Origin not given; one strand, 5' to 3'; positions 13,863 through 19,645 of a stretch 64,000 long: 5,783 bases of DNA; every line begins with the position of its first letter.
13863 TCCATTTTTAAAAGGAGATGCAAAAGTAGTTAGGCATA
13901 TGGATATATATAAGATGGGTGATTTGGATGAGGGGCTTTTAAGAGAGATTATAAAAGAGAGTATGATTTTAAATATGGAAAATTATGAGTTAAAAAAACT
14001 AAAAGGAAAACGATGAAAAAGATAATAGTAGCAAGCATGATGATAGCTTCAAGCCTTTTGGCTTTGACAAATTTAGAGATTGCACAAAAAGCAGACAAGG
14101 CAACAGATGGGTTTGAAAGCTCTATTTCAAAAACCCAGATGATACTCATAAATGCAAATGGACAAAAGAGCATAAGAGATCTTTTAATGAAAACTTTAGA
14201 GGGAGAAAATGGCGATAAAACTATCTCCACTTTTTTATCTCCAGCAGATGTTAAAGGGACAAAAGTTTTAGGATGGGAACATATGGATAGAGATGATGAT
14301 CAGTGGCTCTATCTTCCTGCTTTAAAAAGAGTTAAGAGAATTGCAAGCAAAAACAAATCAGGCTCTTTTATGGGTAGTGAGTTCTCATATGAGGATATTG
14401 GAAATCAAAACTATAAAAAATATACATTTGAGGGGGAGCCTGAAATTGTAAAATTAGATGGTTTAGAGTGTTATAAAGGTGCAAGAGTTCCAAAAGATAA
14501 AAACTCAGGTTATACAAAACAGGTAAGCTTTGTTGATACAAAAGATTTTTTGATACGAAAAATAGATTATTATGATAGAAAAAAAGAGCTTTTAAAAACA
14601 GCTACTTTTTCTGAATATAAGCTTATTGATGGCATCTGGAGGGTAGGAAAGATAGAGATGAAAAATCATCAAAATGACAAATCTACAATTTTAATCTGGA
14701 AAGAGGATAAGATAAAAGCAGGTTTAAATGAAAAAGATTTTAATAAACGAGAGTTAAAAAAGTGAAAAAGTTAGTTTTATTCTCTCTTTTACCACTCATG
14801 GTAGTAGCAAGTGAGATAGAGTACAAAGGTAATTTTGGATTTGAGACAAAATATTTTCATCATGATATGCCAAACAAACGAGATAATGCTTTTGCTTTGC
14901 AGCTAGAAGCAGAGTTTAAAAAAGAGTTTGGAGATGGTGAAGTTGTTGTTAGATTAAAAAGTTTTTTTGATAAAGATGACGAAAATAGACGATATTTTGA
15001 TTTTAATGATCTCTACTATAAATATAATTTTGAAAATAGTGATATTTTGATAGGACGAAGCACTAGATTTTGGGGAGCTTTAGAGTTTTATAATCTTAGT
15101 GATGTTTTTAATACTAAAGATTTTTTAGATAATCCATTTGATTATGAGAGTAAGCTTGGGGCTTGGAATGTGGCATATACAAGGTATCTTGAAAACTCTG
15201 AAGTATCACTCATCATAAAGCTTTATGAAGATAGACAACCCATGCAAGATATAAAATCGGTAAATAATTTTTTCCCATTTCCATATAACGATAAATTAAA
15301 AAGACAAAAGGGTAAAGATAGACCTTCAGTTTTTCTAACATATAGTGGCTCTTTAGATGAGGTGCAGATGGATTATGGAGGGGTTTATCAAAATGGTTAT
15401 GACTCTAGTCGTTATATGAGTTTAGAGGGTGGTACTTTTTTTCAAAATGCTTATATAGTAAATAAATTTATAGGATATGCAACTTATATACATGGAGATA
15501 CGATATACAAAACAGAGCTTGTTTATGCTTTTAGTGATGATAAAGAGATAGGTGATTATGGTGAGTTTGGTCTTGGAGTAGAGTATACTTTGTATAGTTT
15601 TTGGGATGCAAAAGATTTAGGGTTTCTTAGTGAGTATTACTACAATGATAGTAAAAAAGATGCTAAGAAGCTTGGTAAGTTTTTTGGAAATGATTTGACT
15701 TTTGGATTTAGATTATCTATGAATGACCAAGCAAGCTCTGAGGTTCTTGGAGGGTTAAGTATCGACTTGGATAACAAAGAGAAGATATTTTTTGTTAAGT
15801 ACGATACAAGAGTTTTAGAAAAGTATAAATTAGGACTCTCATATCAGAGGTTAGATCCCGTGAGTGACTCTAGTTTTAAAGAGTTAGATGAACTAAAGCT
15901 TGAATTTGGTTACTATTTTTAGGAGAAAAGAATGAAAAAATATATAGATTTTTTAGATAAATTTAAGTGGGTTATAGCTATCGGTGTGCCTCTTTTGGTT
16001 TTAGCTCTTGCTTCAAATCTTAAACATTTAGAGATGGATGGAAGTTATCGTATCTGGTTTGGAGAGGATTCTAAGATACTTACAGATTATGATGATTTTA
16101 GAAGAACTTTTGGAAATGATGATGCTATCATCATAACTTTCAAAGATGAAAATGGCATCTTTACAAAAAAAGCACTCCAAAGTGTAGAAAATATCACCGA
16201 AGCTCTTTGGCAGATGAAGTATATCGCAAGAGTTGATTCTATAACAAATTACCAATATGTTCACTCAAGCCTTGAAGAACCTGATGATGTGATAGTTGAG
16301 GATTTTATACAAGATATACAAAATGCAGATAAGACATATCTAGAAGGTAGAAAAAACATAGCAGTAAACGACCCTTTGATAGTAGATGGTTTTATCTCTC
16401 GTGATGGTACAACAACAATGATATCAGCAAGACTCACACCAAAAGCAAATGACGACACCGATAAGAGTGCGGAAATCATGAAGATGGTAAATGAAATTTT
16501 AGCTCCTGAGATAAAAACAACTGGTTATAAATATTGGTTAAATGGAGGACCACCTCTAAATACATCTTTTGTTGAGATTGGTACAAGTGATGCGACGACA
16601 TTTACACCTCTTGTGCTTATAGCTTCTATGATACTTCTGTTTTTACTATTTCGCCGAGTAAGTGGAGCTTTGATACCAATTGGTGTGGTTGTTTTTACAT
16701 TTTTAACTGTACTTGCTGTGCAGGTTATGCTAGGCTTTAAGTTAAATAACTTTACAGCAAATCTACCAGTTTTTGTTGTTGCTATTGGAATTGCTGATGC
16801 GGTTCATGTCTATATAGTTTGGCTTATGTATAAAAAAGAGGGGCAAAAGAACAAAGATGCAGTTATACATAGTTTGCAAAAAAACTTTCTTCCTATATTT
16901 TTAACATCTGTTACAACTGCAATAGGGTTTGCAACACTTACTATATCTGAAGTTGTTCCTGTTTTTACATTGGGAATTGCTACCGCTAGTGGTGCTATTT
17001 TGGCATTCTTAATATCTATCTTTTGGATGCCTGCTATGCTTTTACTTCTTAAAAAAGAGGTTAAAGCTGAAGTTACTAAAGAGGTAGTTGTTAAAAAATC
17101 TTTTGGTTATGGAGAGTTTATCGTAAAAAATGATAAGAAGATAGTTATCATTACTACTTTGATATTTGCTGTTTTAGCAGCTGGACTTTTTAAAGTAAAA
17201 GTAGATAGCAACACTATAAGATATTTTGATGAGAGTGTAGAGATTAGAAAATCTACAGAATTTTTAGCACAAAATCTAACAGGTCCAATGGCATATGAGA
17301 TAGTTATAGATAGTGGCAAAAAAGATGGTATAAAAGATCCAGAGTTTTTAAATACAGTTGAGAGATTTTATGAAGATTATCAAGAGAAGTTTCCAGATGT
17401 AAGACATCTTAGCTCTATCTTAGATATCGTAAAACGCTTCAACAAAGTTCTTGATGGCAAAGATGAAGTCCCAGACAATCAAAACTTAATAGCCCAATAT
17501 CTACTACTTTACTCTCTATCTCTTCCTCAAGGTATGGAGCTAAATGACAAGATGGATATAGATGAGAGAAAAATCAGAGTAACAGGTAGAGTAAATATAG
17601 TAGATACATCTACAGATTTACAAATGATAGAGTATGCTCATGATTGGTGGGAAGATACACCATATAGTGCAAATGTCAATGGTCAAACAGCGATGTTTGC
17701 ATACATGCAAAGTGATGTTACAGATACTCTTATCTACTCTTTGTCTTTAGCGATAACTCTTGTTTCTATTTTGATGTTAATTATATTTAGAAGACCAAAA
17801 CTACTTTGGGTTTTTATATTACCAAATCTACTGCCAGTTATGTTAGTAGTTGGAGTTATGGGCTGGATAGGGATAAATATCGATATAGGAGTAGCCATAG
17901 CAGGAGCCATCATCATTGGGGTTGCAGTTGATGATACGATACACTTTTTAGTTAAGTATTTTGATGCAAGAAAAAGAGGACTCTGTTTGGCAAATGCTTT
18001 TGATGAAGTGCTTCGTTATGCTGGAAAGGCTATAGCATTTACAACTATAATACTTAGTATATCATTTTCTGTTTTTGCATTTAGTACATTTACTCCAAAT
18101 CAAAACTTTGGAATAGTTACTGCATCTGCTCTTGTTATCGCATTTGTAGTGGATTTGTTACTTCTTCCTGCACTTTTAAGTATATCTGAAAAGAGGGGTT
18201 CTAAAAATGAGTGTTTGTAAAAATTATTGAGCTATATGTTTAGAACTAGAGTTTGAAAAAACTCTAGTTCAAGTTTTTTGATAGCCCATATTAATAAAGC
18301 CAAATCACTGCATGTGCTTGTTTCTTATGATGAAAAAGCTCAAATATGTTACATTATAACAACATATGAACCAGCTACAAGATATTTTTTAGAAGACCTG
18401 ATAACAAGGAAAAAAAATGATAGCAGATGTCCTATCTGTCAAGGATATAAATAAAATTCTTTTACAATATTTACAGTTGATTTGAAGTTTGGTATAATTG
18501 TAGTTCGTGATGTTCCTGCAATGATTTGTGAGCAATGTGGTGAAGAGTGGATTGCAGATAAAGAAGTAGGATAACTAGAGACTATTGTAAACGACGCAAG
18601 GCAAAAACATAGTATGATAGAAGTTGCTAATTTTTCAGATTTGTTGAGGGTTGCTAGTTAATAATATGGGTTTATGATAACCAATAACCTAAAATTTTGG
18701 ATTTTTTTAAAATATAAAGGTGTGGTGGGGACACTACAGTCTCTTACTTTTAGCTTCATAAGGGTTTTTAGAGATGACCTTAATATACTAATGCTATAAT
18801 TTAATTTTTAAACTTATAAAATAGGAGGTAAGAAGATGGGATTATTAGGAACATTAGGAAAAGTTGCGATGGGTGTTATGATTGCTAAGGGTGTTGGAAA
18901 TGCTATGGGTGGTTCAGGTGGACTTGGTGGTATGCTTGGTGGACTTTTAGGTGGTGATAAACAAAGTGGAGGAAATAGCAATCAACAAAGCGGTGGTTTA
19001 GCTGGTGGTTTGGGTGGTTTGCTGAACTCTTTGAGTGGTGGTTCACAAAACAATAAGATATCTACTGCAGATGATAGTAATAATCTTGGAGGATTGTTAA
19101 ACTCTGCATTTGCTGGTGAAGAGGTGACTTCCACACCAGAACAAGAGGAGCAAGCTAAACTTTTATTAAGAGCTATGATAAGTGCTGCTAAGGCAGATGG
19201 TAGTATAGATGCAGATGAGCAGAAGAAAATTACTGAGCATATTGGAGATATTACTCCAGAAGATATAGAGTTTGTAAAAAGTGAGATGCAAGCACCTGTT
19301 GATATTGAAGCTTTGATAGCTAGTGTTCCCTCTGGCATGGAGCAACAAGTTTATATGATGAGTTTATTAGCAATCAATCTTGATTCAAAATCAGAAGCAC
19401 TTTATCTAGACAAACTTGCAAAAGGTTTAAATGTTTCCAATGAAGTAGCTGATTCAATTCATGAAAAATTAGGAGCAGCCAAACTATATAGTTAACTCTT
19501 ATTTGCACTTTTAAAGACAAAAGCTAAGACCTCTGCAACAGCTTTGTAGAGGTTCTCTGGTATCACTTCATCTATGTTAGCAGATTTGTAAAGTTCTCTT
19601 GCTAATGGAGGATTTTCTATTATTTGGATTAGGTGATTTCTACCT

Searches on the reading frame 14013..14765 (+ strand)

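Call 10: search_protein_families(library=pfam, proteins=[window:14013-14765:+])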
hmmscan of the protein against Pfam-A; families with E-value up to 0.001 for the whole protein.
window:14013-14765:+ (250 aa): 2 families
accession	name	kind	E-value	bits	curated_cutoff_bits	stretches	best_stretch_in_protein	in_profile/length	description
PF17131.11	LolA_like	-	8.1e-62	208.6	30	1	68-250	3-184/184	Outer membrane lipoprotein-sorting protein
PF07044.18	DUF1329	-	5.1e-11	42.9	23.1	1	68-112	141-188/368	Protein of unknown function (DUF1329)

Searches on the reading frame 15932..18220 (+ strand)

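Call 10: search_protein_families(library=pfam, proteins=[window:15932-18220:+])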
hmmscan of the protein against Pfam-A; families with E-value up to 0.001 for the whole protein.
window:15932-18220:+ (762 aa): 3 families
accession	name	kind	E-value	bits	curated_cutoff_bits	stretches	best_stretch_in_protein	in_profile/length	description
PF03176.21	MMPL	-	2.2e-35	122.6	20.5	2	101-376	64-305/333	MMPL family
PF02460.24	Patched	-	3.4e-10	40.3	23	1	602-751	8-156/156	Patched SSD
PF12349.14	Sterol-sensing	-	9.2e-10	39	22.3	1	633-761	17-145/153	Sterol-sensing domain of SREBP cleavage-activation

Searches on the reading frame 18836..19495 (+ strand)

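Call 10: search_protein_families(library=pfam, proteins=[window:18836-19495:+])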
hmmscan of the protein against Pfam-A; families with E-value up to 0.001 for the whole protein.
window:18836-19495:+ (219 aa): 1 family
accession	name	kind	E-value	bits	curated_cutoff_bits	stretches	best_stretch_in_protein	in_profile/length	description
PF04391.17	DUF533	-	3.3e-41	141.2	29.6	1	24-211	2-177/178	Protein of unknown function (DUF533)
